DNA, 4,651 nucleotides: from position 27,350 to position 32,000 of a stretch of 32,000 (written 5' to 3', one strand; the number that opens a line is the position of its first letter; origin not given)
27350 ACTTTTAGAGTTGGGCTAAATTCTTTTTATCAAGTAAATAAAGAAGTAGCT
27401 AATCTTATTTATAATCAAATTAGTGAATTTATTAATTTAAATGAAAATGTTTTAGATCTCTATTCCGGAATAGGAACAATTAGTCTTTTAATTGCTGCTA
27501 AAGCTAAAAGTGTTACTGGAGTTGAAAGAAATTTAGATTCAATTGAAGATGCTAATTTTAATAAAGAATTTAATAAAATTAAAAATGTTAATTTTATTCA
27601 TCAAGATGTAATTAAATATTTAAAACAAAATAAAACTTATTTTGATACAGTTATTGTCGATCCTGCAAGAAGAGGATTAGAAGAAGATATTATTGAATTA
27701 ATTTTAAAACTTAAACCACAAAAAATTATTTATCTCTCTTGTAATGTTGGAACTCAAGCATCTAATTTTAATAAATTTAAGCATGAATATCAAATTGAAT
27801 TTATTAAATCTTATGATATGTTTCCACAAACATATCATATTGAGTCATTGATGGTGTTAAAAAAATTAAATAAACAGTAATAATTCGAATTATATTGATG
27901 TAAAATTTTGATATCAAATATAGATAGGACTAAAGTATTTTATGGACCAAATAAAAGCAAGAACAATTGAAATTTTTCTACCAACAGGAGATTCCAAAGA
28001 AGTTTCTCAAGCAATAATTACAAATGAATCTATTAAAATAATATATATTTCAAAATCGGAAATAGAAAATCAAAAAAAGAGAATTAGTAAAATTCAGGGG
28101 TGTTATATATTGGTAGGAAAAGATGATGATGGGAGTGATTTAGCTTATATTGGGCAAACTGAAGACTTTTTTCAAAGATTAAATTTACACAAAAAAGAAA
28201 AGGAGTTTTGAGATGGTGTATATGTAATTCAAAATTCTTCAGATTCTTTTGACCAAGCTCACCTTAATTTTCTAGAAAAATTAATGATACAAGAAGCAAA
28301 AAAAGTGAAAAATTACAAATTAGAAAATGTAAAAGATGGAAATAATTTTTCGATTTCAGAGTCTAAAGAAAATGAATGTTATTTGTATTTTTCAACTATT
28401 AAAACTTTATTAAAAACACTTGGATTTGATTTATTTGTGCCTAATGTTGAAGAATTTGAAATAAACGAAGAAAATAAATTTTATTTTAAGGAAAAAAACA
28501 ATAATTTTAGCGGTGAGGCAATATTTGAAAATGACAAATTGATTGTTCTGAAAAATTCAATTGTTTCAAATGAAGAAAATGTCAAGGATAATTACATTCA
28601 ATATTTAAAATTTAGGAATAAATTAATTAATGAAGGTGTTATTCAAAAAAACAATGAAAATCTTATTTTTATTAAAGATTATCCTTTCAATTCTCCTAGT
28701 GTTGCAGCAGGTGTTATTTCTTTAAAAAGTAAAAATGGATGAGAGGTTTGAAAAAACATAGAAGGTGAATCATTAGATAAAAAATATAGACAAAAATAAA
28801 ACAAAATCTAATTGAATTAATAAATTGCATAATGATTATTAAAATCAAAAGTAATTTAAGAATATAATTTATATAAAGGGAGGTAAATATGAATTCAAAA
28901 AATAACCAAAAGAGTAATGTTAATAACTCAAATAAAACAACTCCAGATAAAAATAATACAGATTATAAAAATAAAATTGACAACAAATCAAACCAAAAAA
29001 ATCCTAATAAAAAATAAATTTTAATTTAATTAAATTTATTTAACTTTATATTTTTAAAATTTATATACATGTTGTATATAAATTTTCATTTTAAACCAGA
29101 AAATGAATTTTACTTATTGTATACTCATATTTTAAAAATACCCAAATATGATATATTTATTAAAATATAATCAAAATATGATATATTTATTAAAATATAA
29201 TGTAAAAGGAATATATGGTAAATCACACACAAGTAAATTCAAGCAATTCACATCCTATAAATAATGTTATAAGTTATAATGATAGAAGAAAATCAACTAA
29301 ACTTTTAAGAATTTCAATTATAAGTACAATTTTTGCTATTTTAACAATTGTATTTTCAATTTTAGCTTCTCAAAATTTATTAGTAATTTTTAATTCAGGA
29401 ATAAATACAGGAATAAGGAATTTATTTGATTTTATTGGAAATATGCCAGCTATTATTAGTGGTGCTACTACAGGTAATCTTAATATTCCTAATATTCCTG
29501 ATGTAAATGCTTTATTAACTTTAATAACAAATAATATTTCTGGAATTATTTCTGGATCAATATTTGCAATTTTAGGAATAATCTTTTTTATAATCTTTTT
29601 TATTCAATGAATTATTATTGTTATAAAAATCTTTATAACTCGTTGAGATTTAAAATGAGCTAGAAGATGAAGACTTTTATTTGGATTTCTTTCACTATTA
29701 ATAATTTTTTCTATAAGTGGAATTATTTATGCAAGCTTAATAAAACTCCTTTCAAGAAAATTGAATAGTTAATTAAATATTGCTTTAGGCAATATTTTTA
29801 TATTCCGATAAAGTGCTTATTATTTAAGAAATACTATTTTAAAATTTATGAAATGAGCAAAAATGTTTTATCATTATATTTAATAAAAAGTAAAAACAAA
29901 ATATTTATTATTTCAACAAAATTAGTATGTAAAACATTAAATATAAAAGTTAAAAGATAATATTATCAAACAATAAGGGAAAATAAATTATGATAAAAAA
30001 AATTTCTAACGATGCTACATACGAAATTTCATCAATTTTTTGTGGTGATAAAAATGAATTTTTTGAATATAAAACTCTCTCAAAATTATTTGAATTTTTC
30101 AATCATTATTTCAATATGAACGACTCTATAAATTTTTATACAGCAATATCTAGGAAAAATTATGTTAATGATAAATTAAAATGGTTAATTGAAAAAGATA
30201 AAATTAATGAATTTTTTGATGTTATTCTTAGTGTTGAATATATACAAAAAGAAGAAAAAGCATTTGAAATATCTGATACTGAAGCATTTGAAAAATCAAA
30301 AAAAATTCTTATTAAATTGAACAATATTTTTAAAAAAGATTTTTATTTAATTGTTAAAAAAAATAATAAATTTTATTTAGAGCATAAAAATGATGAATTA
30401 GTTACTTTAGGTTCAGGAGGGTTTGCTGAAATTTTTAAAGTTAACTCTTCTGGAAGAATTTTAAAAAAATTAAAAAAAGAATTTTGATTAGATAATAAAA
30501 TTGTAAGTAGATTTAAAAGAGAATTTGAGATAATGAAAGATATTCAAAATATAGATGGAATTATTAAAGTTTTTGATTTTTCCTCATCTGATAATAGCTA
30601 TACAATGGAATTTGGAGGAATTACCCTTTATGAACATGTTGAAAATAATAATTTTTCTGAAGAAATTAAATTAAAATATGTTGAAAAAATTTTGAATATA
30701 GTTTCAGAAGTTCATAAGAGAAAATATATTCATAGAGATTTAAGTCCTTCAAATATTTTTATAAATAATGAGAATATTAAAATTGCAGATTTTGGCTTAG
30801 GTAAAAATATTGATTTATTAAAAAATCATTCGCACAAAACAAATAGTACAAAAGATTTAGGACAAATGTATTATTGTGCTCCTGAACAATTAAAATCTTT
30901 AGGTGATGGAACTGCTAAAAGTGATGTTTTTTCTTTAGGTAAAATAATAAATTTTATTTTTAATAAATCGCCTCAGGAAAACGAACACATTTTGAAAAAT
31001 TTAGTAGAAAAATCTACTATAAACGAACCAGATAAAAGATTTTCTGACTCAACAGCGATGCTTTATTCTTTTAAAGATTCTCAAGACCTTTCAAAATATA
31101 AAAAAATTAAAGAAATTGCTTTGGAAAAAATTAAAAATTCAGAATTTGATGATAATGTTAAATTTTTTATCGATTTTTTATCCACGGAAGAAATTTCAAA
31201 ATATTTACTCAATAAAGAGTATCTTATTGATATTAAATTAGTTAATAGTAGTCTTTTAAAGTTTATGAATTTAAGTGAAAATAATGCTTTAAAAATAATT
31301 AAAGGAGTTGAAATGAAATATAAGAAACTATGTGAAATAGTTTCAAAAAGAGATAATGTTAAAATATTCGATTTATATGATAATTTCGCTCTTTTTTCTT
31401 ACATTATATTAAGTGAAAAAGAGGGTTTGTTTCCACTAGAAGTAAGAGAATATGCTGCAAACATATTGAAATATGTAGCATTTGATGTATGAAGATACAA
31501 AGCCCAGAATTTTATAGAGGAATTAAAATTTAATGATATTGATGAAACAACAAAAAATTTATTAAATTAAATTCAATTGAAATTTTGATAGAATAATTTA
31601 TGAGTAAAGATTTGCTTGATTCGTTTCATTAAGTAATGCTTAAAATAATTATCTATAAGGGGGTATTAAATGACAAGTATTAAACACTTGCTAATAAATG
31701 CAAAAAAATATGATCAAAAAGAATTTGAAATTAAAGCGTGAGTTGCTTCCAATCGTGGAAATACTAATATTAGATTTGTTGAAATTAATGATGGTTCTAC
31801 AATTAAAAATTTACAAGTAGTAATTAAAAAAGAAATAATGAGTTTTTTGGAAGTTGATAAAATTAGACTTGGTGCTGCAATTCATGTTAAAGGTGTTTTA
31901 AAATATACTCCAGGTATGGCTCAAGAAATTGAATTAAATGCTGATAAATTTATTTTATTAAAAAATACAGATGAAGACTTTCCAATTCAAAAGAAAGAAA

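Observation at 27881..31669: Loosely packed four-gene islet (GIY-YIG/DUF4357 nuclease, basic micropeptide, 3-TM membrane protein, three-domain Ser/Thr kinase) between an RNA methyltransferase and asnS: candidate uncharacterised defence or signalling module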

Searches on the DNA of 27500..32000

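Call 52: search_rna_families(source=window, start=27500, end=32000, threshold=evalue, max_evalue=1)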
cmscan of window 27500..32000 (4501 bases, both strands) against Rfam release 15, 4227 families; matches with E-value up to 1: 0.
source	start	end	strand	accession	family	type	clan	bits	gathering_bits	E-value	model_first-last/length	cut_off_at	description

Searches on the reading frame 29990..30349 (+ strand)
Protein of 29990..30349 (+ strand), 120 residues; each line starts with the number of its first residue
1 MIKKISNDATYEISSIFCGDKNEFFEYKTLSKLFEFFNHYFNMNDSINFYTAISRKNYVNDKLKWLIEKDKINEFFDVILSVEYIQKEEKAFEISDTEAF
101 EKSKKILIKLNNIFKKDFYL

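Call 91: search_solved_structures(query=A5, max_evalue=10)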
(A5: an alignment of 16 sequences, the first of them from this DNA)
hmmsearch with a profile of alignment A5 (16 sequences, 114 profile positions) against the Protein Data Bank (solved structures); distinct sequences matched with E-value up to 10: 1.
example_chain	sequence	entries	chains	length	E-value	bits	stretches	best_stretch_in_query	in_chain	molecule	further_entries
9u8m_A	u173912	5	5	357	1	12.9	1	37-110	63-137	nicotinamidase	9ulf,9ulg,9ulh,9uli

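Call 92: search_protein_families(library=pfam, max_evalue=10, proteins=[window:29990-30349:+])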
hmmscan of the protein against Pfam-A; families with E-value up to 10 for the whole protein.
seq(120 aa): 0 families
